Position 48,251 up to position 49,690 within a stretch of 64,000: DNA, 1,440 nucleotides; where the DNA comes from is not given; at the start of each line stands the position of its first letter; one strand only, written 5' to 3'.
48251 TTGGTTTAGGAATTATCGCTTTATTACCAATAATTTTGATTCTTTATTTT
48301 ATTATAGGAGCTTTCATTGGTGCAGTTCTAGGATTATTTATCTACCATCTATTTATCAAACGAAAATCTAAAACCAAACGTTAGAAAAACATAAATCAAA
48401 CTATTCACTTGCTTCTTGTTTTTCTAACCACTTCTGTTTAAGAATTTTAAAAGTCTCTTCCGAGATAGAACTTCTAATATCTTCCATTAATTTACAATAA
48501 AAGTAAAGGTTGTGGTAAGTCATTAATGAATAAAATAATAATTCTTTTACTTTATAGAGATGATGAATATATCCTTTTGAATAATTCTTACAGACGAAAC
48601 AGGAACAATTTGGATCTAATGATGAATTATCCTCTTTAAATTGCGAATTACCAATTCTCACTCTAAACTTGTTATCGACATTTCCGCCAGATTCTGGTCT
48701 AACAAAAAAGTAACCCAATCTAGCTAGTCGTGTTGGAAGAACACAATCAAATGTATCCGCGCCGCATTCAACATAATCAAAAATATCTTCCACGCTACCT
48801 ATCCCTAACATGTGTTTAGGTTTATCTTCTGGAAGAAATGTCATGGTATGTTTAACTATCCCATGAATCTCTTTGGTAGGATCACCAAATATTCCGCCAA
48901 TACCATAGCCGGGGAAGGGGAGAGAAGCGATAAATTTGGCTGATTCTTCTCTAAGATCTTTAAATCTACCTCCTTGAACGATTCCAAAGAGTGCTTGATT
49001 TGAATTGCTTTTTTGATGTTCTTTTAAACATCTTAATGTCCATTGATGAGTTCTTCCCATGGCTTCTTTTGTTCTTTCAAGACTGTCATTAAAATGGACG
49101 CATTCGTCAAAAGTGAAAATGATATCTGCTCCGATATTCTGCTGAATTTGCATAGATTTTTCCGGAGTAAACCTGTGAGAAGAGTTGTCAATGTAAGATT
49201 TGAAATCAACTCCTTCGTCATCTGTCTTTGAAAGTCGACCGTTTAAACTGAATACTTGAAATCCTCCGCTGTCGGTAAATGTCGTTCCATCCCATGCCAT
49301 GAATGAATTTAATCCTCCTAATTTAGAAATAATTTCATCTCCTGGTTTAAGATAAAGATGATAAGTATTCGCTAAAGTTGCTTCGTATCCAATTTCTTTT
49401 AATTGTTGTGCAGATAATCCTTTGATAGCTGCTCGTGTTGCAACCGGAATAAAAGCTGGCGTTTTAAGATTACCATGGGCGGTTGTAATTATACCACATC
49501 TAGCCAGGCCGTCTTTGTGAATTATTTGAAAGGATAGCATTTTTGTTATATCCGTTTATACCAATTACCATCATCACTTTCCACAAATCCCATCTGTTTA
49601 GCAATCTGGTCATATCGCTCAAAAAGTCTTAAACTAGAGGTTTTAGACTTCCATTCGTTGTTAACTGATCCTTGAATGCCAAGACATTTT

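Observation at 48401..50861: Bacterial-type tgt in an archaeon, in an operon with two tandem paralogs of unknown function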

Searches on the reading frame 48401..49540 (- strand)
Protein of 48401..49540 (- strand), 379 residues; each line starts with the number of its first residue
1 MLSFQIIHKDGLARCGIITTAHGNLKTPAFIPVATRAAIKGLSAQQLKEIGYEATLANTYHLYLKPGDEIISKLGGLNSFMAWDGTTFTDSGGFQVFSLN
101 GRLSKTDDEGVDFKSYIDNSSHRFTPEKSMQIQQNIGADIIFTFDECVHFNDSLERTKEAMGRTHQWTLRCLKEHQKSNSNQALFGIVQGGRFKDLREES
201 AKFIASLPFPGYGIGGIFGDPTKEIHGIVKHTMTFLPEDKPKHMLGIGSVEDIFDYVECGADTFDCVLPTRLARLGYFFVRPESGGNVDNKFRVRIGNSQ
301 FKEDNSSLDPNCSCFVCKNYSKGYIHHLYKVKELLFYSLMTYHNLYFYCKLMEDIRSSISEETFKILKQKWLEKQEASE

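Call 3: search_protein_families(library=pfam, proteins=[window:48401-49540:-], max_evalue=0.1)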
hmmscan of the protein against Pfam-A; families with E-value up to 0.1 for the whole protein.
window:48401-49540:- (379 aa): 1 family
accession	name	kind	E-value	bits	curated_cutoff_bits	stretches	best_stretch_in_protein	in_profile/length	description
PF01702.25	TGT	-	9e-133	443.2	26.3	1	11-376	2-356/357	Queuine tRNA-ribosyltransferase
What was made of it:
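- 48401..49540 (-): tgt: bacterial-type tRNA guanosine(34) transglycosylase, 379 aa. Its start lies 5 nt after the parB stop. Pfam TGT 9e-133 (call 3).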

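Call 4: search_protein_families(library=ncbifam, proteins=[window:48401-49540:-], max_evalue=0.1)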
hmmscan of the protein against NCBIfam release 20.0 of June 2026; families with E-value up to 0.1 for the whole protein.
window:48401-49540:- (379 aa): 4 families
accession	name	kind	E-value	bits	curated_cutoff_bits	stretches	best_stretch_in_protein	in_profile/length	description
TIGR00430.1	Q_tRNA_tgt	equivalog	3.7e-140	467.1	306.75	1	4-377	1-365/368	tRNA guanosine(34) transglycosylase Tgt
TIGR00449.1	tgt_general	superfamily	4.2e-133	443.8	47.6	1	4-377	1-364/367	tRNA-guanine transglycosylase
TIGR00432.2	arcsn_tRNA_tgt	equivalog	9e-35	119.9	350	3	4-118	1-114/441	tRNA guanosine(15) transglycosylase TgtA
NF041059.1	DpdA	equivalog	2.8e-06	26.4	200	1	140-269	130-259/406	tRNA-guanine transglycosylase DpdA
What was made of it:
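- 48401..49540 (-): TIGR00430 467 bits, cut-off 307 (call 4).
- On Bacterial Tgt (tRNA guanosine(34) transglycosylase, TIGR00430): 467.1 bits against a cut-off of 306.75 (call 4).
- On Archaeosine tRNA-guanine transglycosylase (ArcTGT/TgtA, TIGR00432): 119.9 bits against a cut-off of 350 (call 4).
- On DpdA (DNA 7-deazaguanine transglycosylase, NF041059): 26.4 bits against a cut-off of 200 (call 4).
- Closest known: Bacterial queuine/preQ1 tRNA-ribosyltransferase. Same: Full-length match above the equivalog cut-off (call 4).
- Checked: No Pfam or NCBIfam family matches the paralogs (calls 3, 4).
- The DpdA model scores 26 bits against a cut-off of 200, whereas TIGR00430 scores 467 bits (call 4).
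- Tried and rejected: Pfam and NCBIfam on the two window copies (calls 3, 4). DpdA-like or ArcTGT identity, rejected on model scores (call 4).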

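Call 61: search_solved_structures(query=window:48401-49540:-, max_evalue=1e-10, show_alignments=3)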
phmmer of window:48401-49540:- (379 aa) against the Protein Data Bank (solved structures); distinct sequences matched with E-value up to 1e-10: 55.
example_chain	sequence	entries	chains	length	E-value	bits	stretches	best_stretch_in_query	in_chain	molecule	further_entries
4hsh_A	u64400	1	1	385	3.8e-95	322.5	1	2-369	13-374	Queuine tRNA-ribosyltransferase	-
3bl3_A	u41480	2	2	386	3.8e-95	322.5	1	2-369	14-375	Queuine tRNA-ribosyltransferase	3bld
1ozm_A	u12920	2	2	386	6.8e-95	321.6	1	2-369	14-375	Queuine tRNA-ribosyltransferase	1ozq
6ygl_A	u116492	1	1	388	1.3e-94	320.7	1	2-369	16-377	Queuine tRNA-ribosyltransferase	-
5n6f_A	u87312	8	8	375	1.7e-94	320.3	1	2-369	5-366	Queuine tRNA-ribosyltransferase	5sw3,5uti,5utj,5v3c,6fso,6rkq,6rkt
1y5v_A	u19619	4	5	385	1.8e-94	320.3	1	2-369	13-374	Queuine tRNA-ribosyltransferase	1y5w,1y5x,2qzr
5i00_A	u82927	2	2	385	1.8e-94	320.3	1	2-369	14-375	Queuine tRNA-ribosyltransferase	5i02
1enu_A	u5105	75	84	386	1.8e-94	320.2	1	2-369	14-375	TRNA-GUANINE TRANSGLYCOSYLASE | QUEUINE TRNA-RIBOSYLTRANSFERASE | TRNA-GUANINE-TRANSGLYCOSYLASE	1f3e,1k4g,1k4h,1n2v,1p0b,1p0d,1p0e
4kwo_A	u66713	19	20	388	1.8e-94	320.2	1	2-369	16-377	Queuine tRNA-ribosyltransferase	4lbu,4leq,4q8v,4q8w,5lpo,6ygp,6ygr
2oko_A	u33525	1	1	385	3.2e-94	319.4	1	2-369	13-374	Queuine tRNA-ribosyltransferase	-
2pot_A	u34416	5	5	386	3.2e-94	319.4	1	2-369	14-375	Queuine tRNA-ribosyltransferase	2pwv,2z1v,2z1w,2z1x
1efz_A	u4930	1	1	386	4.7e-94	318.9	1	2-369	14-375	TRNA-GUANINE TRANSGLYCOSYLASE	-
3unt_A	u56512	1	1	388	4.8e-94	318.8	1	2-369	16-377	Queuine tRNA-ribosyltransferase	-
4q8m_A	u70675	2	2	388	6.6e-94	318.4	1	2-369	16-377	Queuine tRNA-ribosyltransferase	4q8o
6yfx_A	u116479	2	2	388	6.6e-94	318.4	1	2-369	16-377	Queuine tRNA-ribosyltransferase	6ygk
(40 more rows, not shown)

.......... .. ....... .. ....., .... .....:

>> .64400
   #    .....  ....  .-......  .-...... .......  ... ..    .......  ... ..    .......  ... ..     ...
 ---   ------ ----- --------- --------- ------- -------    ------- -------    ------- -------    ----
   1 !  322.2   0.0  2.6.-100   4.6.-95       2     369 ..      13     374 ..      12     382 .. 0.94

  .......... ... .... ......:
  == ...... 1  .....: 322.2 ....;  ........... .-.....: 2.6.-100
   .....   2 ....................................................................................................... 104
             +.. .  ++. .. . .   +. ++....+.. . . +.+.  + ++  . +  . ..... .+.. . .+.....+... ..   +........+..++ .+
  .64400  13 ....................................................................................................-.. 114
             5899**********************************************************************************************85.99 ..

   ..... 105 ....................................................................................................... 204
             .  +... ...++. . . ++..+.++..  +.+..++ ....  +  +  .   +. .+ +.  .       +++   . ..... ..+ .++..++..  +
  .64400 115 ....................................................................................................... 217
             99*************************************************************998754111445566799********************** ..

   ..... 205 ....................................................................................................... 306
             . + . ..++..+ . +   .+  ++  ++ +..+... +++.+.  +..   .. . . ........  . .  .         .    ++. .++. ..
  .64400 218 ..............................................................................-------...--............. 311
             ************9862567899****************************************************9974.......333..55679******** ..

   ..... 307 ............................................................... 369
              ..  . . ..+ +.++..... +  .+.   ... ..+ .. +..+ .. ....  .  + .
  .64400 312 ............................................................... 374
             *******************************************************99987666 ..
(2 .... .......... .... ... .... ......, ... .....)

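Call 62: find_homologous_proteins(query=window:48401-49540:-, max_evalue=1e-30)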
Query window:48401-49540:- (379 aa): 8000 proteins with E <= 1e-30 among 8000 candidates; the best 120 are listed.
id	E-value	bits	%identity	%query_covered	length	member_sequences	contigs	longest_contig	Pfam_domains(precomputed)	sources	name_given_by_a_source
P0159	2.5e-216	736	84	98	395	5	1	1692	PF01702.26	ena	-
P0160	4.3e-201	686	77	99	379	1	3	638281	PF01702.26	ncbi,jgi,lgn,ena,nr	ncbi:tRNA guanosine(34) transglycosylase Tgt [Candidatus Woesearchaeota archaeon CG10_big_fil_rev_8_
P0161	6.4e-181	620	71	98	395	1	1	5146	PF01702.26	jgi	jgi:queuine tRNA-ribosyltransferase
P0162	1.2e-166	573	65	98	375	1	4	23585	PF01702.26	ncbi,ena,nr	ncbi:tRNA guanosine(34) transglycosylase Tgt [archaeon]|nr:tRNA guanosine(34) transglycosylase Tgt [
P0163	4.2e-166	571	65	98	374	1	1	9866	PF01702.26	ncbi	-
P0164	1.1e-165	569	64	97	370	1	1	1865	PF01702.26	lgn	-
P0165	2.7e-164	565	66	98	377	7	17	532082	PF01702.26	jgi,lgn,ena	jgi:queuine tRNA-ribosyltransferase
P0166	3.5e-164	565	64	98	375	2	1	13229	PF01702.26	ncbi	-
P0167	4.3e-164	564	65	99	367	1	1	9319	PF01702.26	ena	-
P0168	5.8e-164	564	65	98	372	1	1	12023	PF01702.26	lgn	-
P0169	9.6e-164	563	65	98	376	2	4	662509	PF01702.26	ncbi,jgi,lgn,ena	-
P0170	1.9e-163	562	64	97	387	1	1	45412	PF01702.26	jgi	jgi:queuine tRNA-ribosyltransferase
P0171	3.5e-163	561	65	98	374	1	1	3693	PF01702.26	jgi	jgi:queuine tRNA-ribosyltransferase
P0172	1.6e-162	559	62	98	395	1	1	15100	PF01702.26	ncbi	-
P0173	3.0e-162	558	65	98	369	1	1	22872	PF01702.26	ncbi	-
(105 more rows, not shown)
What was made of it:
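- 48401..49540 (-): Orthologues in Woesearchaeota are 59-84% identical (call 62).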

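Call 63: find_encoding_contigs(protein=P0160, flank=6000, max_places=1)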
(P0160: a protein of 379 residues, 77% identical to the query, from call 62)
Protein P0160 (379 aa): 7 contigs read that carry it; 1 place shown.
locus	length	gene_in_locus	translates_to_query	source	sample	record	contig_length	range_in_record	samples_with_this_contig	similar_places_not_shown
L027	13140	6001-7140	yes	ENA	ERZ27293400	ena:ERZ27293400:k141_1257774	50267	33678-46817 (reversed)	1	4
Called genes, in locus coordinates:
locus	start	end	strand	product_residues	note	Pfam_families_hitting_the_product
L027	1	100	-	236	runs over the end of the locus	PF01978:TrmB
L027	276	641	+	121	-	PF01475:FUR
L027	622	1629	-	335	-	PF01142:TruD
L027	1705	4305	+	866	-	-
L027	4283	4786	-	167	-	-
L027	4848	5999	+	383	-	PF17773:UPF0176_N, PF00581:Rhodanese, PF12368:Rhodanese_C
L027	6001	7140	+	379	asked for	PF01702:TGT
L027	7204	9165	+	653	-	PF19077:Big_13 (faint), PF13750:Big_3_3 (faint)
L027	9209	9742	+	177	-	PF01596:Methyltransf_3, PF13847:Methyltransf_31, PF13578:Methyltransf_24 (weak), PF13649:Methyltransf_25 (weak)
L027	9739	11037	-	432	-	PF01336:tRNA_anti-codon, PF00152:tRNA-synt_2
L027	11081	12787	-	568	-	PF13522:GATase_6, PF13537:GATase_7, PF12481:DUF3700, PF00733:Asn_synthase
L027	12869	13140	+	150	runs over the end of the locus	PF01978:TrmB (faint), PF13404:HTH_AsnC-type, PF13412:HTH_24, PF01037:AsnC_trans_reg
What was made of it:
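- L027 has the TrhO-like gene directly upstream of tgt (call 63).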

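Call 64: find_encoding_contigs(protein=P0165, flank=6000, max_places=1)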
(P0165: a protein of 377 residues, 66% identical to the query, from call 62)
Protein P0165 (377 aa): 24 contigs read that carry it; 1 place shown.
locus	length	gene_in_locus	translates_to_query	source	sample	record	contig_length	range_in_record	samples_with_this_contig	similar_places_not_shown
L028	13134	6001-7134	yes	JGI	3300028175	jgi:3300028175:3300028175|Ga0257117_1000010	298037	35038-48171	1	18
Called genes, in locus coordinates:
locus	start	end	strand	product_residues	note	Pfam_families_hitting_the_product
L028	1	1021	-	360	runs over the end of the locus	PF00069:Pkinase, PF07714:PK_Tyr_Ser-Thr (weak), PF03109:ABC1 (weak), PF06293:Kdo (faint)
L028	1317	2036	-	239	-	PF01978:TrmB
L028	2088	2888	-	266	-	PF02535:Zip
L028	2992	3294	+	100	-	-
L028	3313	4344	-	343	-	PF01142:TruD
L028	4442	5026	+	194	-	-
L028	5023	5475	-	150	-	-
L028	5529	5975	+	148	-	PF00072:Response_reg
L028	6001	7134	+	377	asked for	PF01702:TGT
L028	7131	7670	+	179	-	PF01596:Methyltransf_3, PF13847:Methyltransf_31, PF13578:Methyltransf_24, PF13649:Methyltransf_25 (weak)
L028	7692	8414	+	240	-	PF00702:Hydrolase, PF13419:HAD_2, PF13242:Hydrolase_like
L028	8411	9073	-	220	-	-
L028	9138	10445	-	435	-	PF01336:tRNA_anti-codon, PF00152:tRNA-synt_2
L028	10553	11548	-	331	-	PF03590:AsnA, PF00152:tRNA-synt_2 (faint)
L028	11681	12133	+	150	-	PF13404:HTH_AsnC-type, PF13412:HTH_24, PF01037:AsnC_trans_reg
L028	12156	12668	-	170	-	-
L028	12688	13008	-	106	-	-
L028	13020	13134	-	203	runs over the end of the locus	-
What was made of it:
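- L028 has Tgt followed directly by Methyltransf_3 (call 64).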

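Call 82: search_protein_families(library=ncbifam, proteins=[L027:4848-5999:+, L028:7131-7670:+], max_evalue=0.001)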
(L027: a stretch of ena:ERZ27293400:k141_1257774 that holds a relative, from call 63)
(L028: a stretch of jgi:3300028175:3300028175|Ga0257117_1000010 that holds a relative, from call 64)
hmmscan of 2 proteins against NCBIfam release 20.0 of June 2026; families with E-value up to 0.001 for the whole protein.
L027:4848-5999:+ (383 aa): 11 families
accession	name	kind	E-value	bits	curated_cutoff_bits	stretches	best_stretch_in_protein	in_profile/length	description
NF001133.1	PRK00142.1-1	equivalog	4.3e-74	248.9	170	1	5-240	1-226/229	oxygen-dependent tRNA uridine(34) hydroxylase TrhO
NF003703.0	PRK05320.1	equivalog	2.6e-51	174.9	331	1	5-249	5-244/280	sulfurtransferase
NF002397.0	PRK01415.1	equivalog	3.9e-35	121.8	280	1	4-241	6-234/247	hypothetical protein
NF045521.1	rhoda_near_glyco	subfamily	3.1e-16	59.5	145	1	116-210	23-112/144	rhodanese homology domain-containing protein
NF005902.0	PRK07878.1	equivalog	1e-15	57.6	647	1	92-211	270-386/392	adenylyltransferase/sulfurtransferase MoeZ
NF006444.0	PRK08762.1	equivalog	2.3e-10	39.7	449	1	109-207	16-108/387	molybdopterin-synthase adenylyltransferase MoeB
NF045694.1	seleno_TsoB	exception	4.8e-10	38.2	805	1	111-220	47-164/572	rhodanese/DsbD fusion-like selenoprotein TsoB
NF001195.0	PRK00162.1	equivalog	5.7e-10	39.5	102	1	121-215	17-105/108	thiosulfate sulfurtransferase GlpE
NF005646.0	PRK07411.1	equivalog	5.7e-09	35.6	633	1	108-209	282-382/390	molybdopterin-synthase adenylyltransferase MoeB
NF041203.1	rhodanese_LYCAU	equivalog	9.7e-08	31.7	115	1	110-211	23-122/126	rhodanese-related (seleno)protein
NF008750.0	PRK11784.1-2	equivalog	0.00037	19.7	241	0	167-215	86-134/346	tRNA 2-selenouridine(34) synthase MnmH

L028:7131-7670:+ (179 aa): 18 families
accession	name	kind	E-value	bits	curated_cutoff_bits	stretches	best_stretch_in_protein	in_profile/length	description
NF001453.0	PRK00312.1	equivalog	2.7e-11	43.4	188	1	29-163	71-198/217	protein-L-isoaspartate(D-aspartate) O-methyltransferase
NF043040.1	corrin_prot_MT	hypoth_equivalog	1.8e-08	34.1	180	1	3-150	7-157/216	corrinoid protein-associated methyltransferase CpaM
NF001556.0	PRK00377.1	equivalog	7.2e-07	29.2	238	1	19-143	21-146/198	cobalt-precorrin-6Y C(15)-methyltransferase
NF053718.1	23SC1962Mtase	equivalog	1.7e-06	27.1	575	1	35-155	207-340/383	23S rRNA (cytosine(1962)-C(5))-methyltransferase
TIGR02469.1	CbiT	equivalog_domain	2e-06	28.1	78.3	1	30-142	11-122/124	precorrin-6Y C5,15-methyltransferase (decarboxylating) subunit CbiT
TIGR00080.1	pimt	equivalog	2.3e-06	27.6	159.05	1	30-97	69-139/216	protein-L-isoaspartate O-methyltransferase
NF051855.1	GlySarMtaseBact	equivalog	1.1e-05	25.3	350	1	15-145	31-163/259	glycine/sarcosine N-methyltransferase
TIGR01983.1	UbiG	equivalog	2.7e-05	23.6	102.95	1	35-155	46-166/228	bifunctional 2-polyprenyl-6-hydroxyphenol methylase/3-demethylubiquinol 3-O-methyltransferase UbiG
TIGR00479.1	rumA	equivalog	4.9e-05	22.4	183.55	1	32-115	287-370/432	23S rRNA (uracil(1939)-C(5))-methyltransferase RlmD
NF011529.0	PRK14968.1-3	equivalog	8.4e-05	22.1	162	1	24-112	20-102/198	putative methyltransferase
NF008992.0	PRK12335.1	equivalog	0.00014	21.1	303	1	30-81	114-165/289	SAM-dependent methyltransferase TehB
NF010549.0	PRK13942.1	equivalog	0.00028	20.4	282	1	29-97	68-139/215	protein-L-isoaspartate O-methyltransferase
NF009639.0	PRK13168.1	equivalog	0.00049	19.1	458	1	31-115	293-377/446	23S rRNA (uracil(1939)-C(5))-methyltransferase RlmD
NF001786.0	PRK00517.2-4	equivalog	0.00055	19.1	327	1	28-94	131-199/277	50S ribosomal protein L11 methyltransferase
TIGR04290.1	meth_Rta_06860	hypoth_equivalog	0.00058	19.4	300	1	38-129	49-139/226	TIGR04290 family methyltransferase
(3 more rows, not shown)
